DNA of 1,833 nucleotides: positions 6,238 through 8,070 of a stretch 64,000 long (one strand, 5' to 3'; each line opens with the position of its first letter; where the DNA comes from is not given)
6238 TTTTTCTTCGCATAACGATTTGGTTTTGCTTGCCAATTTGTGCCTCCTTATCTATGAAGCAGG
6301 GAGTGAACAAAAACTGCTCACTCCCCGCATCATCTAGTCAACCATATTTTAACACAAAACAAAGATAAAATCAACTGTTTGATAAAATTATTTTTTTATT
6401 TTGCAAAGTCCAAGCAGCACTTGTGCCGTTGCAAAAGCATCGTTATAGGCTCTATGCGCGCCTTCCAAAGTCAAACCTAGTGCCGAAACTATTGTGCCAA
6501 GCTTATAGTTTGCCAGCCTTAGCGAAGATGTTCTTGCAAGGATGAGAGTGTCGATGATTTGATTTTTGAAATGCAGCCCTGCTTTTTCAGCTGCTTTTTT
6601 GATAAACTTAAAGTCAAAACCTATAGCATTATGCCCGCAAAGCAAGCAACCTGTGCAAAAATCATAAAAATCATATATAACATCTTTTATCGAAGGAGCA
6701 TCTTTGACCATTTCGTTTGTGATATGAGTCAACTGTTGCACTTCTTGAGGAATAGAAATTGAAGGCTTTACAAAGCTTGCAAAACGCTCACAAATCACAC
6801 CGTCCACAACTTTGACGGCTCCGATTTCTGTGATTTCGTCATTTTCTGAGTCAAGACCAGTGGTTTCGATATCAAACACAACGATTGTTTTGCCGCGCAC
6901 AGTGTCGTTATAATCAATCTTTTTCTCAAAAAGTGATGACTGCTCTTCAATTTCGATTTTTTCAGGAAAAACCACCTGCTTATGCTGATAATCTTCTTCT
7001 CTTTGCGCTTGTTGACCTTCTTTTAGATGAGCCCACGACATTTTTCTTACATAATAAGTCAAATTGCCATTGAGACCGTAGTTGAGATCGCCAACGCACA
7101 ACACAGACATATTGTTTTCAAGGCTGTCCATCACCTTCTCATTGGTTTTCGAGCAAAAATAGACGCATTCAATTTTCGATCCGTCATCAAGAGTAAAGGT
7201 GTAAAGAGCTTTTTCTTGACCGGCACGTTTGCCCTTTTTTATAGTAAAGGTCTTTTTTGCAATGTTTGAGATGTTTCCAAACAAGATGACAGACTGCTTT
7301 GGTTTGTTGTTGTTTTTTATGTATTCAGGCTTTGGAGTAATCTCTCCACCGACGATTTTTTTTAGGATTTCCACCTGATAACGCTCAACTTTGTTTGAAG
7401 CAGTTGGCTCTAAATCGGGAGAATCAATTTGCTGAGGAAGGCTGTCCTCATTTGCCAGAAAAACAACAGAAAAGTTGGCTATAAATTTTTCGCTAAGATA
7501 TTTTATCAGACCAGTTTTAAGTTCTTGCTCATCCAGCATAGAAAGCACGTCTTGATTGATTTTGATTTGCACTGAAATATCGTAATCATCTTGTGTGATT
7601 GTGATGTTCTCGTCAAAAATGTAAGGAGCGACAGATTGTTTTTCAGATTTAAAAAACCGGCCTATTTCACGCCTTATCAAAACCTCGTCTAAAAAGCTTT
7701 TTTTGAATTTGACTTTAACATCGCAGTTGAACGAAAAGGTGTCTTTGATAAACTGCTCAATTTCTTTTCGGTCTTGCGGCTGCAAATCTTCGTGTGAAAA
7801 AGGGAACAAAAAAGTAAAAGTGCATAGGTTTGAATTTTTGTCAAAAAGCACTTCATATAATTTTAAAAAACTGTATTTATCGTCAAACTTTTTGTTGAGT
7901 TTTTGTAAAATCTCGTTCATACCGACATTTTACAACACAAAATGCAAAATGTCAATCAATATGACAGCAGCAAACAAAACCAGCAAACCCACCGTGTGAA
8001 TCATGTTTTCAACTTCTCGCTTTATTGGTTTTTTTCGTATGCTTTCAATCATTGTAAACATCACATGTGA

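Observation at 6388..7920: PolC-shaped protein without a polymerase: N-terminal domain, OB fold and proofreading exonuclease only, at the polC locus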

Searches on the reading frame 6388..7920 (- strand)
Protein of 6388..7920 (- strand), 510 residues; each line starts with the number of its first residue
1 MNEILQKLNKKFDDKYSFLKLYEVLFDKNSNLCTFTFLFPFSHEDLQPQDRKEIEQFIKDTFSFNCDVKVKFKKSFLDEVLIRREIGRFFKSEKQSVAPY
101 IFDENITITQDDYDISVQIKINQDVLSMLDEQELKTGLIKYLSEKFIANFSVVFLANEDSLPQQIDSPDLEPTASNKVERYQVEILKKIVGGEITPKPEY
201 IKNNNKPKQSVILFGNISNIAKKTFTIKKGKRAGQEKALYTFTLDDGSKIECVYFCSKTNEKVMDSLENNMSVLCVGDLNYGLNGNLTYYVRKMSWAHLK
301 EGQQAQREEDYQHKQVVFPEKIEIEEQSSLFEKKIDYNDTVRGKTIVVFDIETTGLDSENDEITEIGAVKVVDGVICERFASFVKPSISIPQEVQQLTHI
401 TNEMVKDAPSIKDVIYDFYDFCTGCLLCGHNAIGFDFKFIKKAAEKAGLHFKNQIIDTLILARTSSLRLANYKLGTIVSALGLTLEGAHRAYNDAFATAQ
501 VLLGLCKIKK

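Call 3: search_protein_families(library=pfam, proteins=[window:6388-7920:-], max_evalue=1)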
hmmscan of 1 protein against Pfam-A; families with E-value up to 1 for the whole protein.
window:6388-7920:- (510 aa): 6 families
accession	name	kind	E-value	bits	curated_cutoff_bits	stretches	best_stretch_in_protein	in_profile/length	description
PF00929.31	RNase_T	-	5.9e-37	128.2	24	1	347-502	1-164/164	Exonuclease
PF13482.12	RNase_H_2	-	4.3e-09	37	22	1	348-484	2-116/165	RNase_H superfamily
PF13742.12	tRNA_anti_2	-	0.0007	20.2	27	1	209-294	20-94/95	OB-fold nucleic acid binding domain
PF01336.31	tRNA_anti-codon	-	0.00072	19.9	27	1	234-294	12-72/75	OB-fold nucleic acid binding domain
PF21762.3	DEDDh_C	-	0.0027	18.3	27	1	425-504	108-187/188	DNA polymerase III subunit epsilon-like, C-terminal domain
PF06421.17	LepA_C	-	0.026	15.1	29.7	1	174-225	52-102/107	GTP-binding protein LepA C-terminus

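Call 4: search_protein_families(library=ncbifam, proteins=[window:6388-7920:-], max_evalue=1)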
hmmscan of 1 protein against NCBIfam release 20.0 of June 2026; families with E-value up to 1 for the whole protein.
window:6388-7920:- (510 aa): 31 families (the best 25 are shown)
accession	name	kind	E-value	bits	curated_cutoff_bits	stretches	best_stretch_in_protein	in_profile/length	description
NF001688.0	PRK00448.1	equivalog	5.3e-48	163.4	873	1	338-506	417-585/1445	PolC-type DNA polymerase III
NF005907.0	PRK07883.1-5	equivalog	1.9e-44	152.1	454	1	342-506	26-192/584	DEDD exonuclease domain-containing protein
NF005905.0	PRK07883.1-3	equivalog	6.9e-43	147.1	508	1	336-505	15-187/581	DEDD exonuclease domain-containing protein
NF005289.0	PRK06807.1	equivalog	1.6e-42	145.8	335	1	346-509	10-172/313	3'-5' exonuclease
TIGR01405.1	polC_Gram_pos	equivalog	3.3e-42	144.3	1043.45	1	320-505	167-350/1211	DNA polymerase III subunit alpha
NF005906.0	PRK07883.1-4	equivalog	4.8e-42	144.1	495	1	344-506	6-168/563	DEDD exonuclease domain-containing protein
TIGR01407.1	dinG_rel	hypoth_equivalog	1.2e-38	132.9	547.7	1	347-505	3-161/889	putative DnaQ family exonuclease/DinG family helicase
NF005981.0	PRK08074.1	equivalog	1.9e-36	125.5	789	1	345-506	4-166/931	ATP-dependent DNA helicase DinG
NF005904.0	PRK07883.1-2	equivalog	9.3e-36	123.3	969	1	341-506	27-194/584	DEDD exonuclease domain-containing protein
NF006316.0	PRK08517.1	equivalog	5e-35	121.1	247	1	340-502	66-226/270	3'-5' exonuclease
NF005836.0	PRK07740.1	equivalog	4.6e-32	111.4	261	1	292-500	12-217/244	hypothetical protein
NF005903.0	PRK07883.1-1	equivalog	1.5e-31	109.5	1038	1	339-506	35-210/642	DEDD exonuclease domain-containing protein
TIGR00573.1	dnaq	subfamily_domain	1.5e-28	99.7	71.5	1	342-505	5-169/217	exonuclease, DNA polymerase III, epsilon subunit family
NF004963.0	PRK06309.1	equivalog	1.7e-26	93.3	245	1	345-502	3-159/232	DNA polymerase III subunit epsilon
NF004964.0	PRK06310.1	equivalog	9.1e-24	84.2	236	1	343-507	6-172/250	DNA polymerase III subunit epsilon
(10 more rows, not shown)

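Call 5: search_solved_structures(query=window:6388-7920:-, max_evalue=1, show_alignments=2)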
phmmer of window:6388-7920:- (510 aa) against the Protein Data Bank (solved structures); distinct sequences matched with E-value up to 1: 19.
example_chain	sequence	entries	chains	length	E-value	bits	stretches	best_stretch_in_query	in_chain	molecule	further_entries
2p1j_A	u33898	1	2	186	2.1e-31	112.8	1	339-507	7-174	DNA polymerase III polC-type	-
8zef_A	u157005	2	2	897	3.8e-22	82.3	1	345-503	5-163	3'-5' exonuclease DinG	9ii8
9qpc_A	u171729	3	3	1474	3e-20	76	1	337-501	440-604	DNA polymerase III PolC-type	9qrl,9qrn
8h18_A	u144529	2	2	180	2.4e-16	63.2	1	344-496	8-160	DnaQ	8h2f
8fyc_K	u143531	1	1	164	5.2e-16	62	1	347-496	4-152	DEDDh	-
8fy9_A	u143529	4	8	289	1.7e-15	60.4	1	346-496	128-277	Cas2-DEDDh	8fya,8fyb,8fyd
2gui_A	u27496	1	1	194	2.4e-07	33.5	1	347-464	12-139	DNA polymerase III epsilon subunit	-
1j53_A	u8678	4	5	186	2.7e-07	33.3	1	347-464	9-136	DNA polymerase III, epsilon chain | DNA polymerase III epsilon subunit | DNA POLYMERASE III SUBUNIT EPSILON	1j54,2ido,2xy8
5fku_D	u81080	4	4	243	5.8e-07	32.2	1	347-464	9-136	DNA POLYMERASE III SUBUNIT EPSILON | DNA POLYMERASE III EPSILON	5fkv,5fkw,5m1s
9l8b_A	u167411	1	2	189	6.7e-06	28.7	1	345-497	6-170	exodeoxyribonuclease III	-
4fzx_C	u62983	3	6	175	1e-05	28.1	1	348-440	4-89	Exodeoxyribonuclease 10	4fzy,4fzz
9mrc_A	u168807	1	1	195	0.00092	21.7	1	344-465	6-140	exodeoxyribonuclease III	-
9mrd_A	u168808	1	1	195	0.00096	21.6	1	344-465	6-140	exodeoxyribonuclease III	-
9l85_A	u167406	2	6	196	0.0087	18.4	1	344-495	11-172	exodeoxyribonuclease III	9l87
2is3_A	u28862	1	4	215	0.034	16.5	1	339-499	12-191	Ribonuclease T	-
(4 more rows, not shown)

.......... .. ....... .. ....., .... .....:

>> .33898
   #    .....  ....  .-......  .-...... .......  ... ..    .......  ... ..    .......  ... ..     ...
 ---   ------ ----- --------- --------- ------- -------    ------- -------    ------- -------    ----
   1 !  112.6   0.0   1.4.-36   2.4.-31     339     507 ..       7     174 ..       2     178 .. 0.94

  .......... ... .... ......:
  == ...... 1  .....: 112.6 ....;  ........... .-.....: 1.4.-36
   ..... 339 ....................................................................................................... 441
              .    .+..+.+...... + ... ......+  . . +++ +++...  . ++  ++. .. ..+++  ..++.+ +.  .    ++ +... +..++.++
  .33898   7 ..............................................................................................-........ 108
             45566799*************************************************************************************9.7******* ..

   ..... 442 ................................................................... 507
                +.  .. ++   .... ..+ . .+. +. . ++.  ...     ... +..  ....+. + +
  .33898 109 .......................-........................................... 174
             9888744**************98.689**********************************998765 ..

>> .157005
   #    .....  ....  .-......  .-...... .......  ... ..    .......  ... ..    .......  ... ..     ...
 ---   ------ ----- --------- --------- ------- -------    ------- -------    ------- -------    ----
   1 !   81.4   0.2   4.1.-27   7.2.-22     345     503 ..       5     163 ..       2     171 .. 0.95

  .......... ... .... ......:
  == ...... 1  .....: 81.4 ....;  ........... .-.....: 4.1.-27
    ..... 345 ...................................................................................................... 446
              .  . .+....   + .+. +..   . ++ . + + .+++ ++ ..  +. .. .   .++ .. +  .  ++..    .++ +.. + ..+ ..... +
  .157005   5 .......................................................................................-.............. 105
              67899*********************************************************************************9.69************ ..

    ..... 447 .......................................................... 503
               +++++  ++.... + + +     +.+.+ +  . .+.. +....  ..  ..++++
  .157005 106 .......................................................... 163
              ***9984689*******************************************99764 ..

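Call 10: find_homologous_proteins(query=window:6388-7920:-, region=1-340, max_evalue=0.001)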
Query window:6388-7920:-, residues 1-340 (340 aa): 94 proteins with E <= 0.001 among 2804 candidates.
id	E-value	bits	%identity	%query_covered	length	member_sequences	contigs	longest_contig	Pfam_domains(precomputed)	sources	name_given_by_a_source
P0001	1.4e-207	707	95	100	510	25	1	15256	PF00929.32,PF13482.13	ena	-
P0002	4.9e-176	603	80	100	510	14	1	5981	PF00929.32,PF13482.13,PF16473.12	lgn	-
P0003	3.3e-173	594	79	100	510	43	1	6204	PF00929.32,PF13482.13,PF03104.26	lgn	-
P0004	1.1e-153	530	71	100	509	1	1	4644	PF00929.32,PF13482.13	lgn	-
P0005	1.9e-136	473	62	100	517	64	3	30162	PF00929.32,PF13482.13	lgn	-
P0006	3.3e-132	459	59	100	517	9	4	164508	PF00929.32,PF13482.13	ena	-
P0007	2.1e-131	456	61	100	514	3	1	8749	PF00929.32,PF13482.13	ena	-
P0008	8.4e-131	454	64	100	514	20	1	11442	PF00929.32,PF13482.13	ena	-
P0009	3.0e-129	449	59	100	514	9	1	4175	PF00929.32,PF13482.13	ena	-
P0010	1.3e-127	444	59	100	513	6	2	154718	PF00929.32,PF13482.13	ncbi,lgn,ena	-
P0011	7.8e-105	369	52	99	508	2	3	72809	PF00929.32,PF13482.13,PF03104.26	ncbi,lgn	-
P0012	6.3e-104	366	50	100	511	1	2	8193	PF00929.32,PF13482.13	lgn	-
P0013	8.4e-103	362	51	99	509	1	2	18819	PF00929.32,PF13482.13,PF03104.26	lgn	-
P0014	9.1e-102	359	48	100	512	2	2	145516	PF00929.32,PF13482.13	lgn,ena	-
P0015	4.0e-101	357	50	100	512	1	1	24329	PF00929.32,PF13482.13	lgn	-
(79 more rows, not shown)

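Call 13: search_solved_structures(query=A1, max_evalue=10, show_alignments=3)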
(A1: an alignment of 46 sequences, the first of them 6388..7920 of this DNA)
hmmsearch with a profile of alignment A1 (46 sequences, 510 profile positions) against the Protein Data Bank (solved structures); distinct sequences matched with E-value up to 10: 51.
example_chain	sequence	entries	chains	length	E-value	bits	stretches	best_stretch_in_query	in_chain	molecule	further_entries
2p1j_A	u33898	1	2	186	2e-48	168.7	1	344-508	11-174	DNA polymerase III polC-type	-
9qpc_A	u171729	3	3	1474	7e-36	127.3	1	340-501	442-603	DNA polymerase III PolC-type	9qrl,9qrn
8zef_A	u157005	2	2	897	1.8e-32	116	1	347-504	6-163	3'-5' exonuclease DinG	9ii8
8h18_A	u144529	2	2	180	1.5e-31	113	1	346-496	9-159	DnaQ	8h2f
8fyc_K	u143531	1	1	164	1.6e-25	93.1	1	347-497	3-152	DEDDh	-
8fy9_A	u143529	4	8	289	5.8e-25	91.2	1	347-497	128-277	Cas2-DEDDh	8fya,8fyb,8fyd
2gui_A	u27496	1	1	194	1.1e-14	57.4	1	348-506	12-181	DNA polymerase III epsilon subunit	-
1j53_A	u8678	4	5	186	1.2e-14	57.3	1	348-506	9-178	DNA polymerase III, epsilon chain | DNA polymerase III epsilon subunit | DNA POLYMERASE III SUBUNIT EPSILON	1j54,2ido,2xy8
5fku_D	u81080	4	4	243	2.7e-14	56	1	348-506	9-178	DNA POLYMERASE III SUBUNIT EPSILON | DNA POLYMERASE III EPSILON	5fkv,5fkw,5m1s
9l8b_A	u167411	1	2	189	2.4e-13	52.9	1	345-497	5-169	exodeoxyribonuclease III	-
4fzx_C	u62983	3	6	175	1.4e-12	50.4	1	349-507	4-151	Exodeoxyribonuclease 10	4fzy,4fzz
9mrd_A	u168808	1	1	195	7e-10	41.5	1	344-466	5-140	exodeoxyribonuclease III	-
9mrc_A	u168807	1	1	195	1.1e-09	40.9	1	344-466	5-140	exodeoxyribonuclease III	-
9l85_A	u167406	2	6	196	2.4e-09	39.7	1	345-495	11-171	exodeoxyribonuclease III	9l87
2is3_A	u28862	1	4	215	0.00028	23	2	423-506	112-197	Ribonuclease T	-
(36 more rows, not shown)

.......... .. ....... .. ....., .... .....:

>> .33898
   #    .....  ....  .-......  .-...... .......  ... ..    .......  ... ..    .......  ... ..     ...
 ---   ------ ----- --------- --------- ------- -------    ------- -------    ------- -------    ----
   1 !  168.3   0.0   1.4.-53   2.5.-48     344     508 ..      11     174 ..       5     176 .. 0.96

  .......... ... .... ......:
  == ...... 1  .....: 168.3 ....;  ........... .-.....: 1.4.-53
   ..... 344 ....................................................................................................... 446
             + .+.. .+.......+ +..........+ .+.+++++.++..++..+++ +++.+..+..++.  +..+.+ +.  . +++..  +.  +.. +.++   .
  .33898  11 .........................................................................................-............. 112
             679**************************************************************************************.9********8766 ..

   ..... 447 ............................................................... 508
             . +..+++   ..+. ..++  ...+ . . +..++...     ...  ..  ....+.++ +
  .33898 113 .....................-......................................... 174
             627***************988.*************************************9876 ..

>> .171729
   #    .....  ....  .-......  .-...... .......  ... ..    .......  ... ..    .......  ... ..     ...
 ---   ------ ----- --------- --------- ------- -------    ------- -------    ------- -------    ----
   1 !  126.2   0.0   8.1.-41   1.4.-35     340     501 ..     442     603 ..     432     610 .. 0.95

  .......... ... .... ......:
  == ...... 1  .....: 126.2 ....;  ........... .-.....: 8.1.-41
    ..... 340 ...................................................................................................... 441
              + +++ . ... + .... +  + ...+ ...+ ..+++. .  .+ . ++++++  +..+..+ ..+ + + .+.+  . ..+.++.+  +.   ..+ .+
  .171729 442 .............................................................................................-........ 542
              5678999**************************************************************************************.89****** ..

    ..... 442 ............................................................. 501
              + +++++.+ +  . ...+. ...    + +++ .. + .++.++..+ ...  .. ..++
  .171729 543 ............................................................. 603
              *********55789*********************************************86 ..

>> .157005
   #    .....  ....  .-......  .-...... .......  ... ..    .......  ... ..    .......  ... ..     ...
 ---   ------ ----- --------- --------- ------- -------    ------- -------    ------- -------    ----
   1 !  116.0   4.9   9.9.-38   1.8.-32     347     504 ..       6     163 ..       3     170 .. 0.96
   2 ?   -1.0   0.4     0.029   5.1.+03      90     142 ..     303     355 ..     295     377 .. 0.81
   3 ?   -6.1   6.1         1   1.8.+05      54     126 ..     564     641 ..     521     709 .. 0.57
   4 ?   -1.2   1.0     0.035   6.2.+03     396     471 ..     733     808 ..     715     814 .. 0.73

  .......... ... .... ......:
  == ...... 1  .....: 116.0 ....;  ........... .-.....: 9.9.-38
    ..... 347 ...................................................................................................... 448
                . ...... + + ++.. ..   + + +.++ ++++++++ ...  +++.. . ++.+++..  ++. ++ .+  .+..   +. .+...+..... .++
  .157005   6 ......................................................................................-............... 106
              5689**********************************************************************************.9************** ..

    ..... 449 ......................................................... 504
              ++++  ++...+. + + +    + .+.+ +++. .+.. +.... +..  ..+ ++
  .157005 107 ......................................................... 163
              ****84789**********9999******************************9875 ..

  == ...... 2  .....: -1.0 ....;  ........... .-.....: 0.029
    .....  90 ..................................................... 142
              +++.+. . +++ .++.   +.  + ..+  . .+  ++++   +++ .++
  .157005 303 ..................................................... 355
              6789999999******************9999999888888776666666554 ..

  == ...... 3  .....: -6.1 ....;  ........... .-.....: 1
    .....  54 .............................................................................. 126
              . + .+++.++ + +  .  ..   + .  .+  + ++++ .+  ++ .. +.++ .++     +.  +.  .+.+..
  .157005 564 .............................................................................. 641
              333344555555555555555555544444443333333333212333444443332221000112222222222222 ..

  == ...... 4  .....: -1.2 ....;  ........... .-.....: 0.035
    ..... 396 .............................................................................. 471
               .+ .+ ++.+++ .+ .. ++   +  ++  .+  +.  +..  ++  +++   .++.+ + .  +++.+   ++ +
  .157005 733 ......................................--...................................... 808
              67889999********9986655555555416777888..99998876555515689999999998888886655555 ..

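Call 29: predict_structure(alignment_id=A1)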
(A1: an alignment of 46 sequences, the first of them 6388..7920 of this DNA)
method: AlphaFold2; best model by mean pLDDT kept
length: 510 residues; sequences in the alignment: 46
mean_pLDDT: 87.0   pTM: 0.43
mean pLDDT of the five models: 87.0, 86.2, 85.8, 85.4, 84.7
residues with pLDDT >= 90: 285; 70-90: 178; 50-70: 24; < 50: 23
segments of 3 or more residues with pLDDT < 50: 166-176, 303-310, 325-327
pLDDT, mean of each block of 10 residues (from residue 1): 83 91 91 92 87 92 88 91 94 87 91 92 85 93 92 85 52 56 87 88 91 94 88 87 93 90 89 95 89 92 44 83 61 80 94 91 96 93 94 89 93 94 94 91 90 91 87 88 79 93 87
secondary structure, 60 per line:
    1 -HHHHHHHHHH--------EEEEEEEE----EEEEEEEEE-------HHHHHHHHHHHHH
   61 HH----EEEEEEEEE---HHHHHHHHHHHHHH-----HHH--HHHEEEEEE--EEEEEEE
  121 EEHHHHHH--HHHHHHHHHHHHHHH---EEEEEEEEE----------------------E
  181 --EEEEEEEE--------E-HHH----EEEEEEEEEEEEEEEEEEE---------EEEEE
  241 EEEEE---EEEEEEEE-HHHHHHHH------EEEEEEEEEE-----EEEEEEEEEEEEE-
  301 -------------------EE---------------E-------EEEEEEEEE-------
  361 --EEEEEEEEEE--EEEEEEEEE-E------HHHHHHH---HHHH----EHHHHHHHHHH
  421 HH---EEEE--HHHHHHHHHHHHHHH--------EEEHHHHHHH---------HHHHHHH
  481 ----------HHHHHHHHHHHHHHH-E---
elements in order: H2-11 E20-27 E32-40 H48-62 E67-75 H79-92 E106-111 E114-122 H123-128 H131-145 E149-157 E183-190 E208-226 E236-245 E249-256 H258-265 E272-281 E287-299 E345-353 E363-372 E375-383 H392-398 H402-405 H411-422 E426-429 H432-446 E455-457 H458-464 H474-480 H491-505

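Call 32: fold_search(model_id=the predicted structure, library=pdb)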
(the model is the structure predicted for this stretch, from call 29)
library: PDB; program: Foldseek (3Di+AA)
matches with E <= 10: 1483; with E <= 0.001: 334
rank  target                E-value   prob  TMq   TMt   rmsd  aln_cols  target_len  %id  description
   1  9qpc_A                1.4e-18  1.00  0.31  0.13  22.6       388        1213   20  DNA polymerase with inhibitor (released 2025-09-24)
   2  9ii8_A                1.0e-13  1.00  0.31  0.18   1.5       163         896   33  Crystal structure of Staphylococcus aureus DinG protein in complex with ssDNA (released 2025-06-25)
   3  9qrn_A                1.3e-13  1.00  0.31  0.14   5.4       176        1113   32  DNA polymerase without DNA or inhibitor (released 2025-09-24)
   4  8zef_A                2.2e-13  1.00  0.31  0.18   1.6       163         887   33  Crystal structure of Staphylococcus aureus DinG protein in complex with ssDNA and Ca2+ (released 2025-05-21)
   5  8h2f                  3.5e-13  1.00  0.30  0.86   1.9       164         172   32  Crystal structure of DnaQ domain in complex witn TMP of Streptococcus thermophilus strain DGCC 7710 (released 2023-09-13)
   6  8h18                  9.3e-13  1.00  0.30  0.87   1.9       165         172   32  Crystal structure of DnaQ domain of Streptococcus thermophilus strain DGCC 7710 (released 2023-09-13)
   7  2p1j_A                1.2e-12  1.00  0.27  0.82   7.2       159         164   42  Crystal structure of a polC-type DNA polymerase III exonuclease domain from Thermotoga maritima (released 2007-03-20)
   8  2p1j_B                2.3e-12  1.00  0.27  0.77   7.2       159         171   42  Crystal structure of a polC-type DNA polymerase III exonuclease domain from Thermotoga maritima (released 2007-03-20)
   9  2ido_A                2.5e-10  1.00  0.29  0.83   2.3       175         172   27  Structure of the E. coli Pol III epsilon-Hot proofreading complex (released 2006-11-14)
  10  2ido_C                4.4e-10  1.00  0.29  0.81   2.6       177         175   26  Structure of the E. coli Pol III epsilon-Hot proofreading complex (released 2006-11-14)
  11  2gui                  1.3e-09  1.00  0.30  0.82   2.3       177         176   26  Structure and Function of Cyclized Versions of the Proofreading Exonuclease Subunit of E. coli DNA Polymerase III (released 2007-03-13)
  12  4js5_A                1.3e-09  1.00  0.29  0.32   2.8       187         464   17  Crystal structure of E. coli Exonuclease I in complex with a dT13 oligonucleotide (released 2013-05-08)
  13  9mrd_A                1.6e-09  1.00  0.27  0.70   3.3       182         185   22  Crystal Structure of TREX1 Homolog Plex9.1 bound to ssDNA (released 2025-01-15)
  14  1fxx                  2.5e-09  1.00  0.30  0.33   2.8       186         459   17  THE STRUCTURE OF EXONUCLEASE I SUGGESTS HOW PROCESSIVITY IS ACHIEVED (released 2000-12-06)
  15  3c94_A                3.1e-09  1.00  0.29  0.32   3.2       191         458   15  ExoI/SSB-Ct complex (released 2008-07-08)
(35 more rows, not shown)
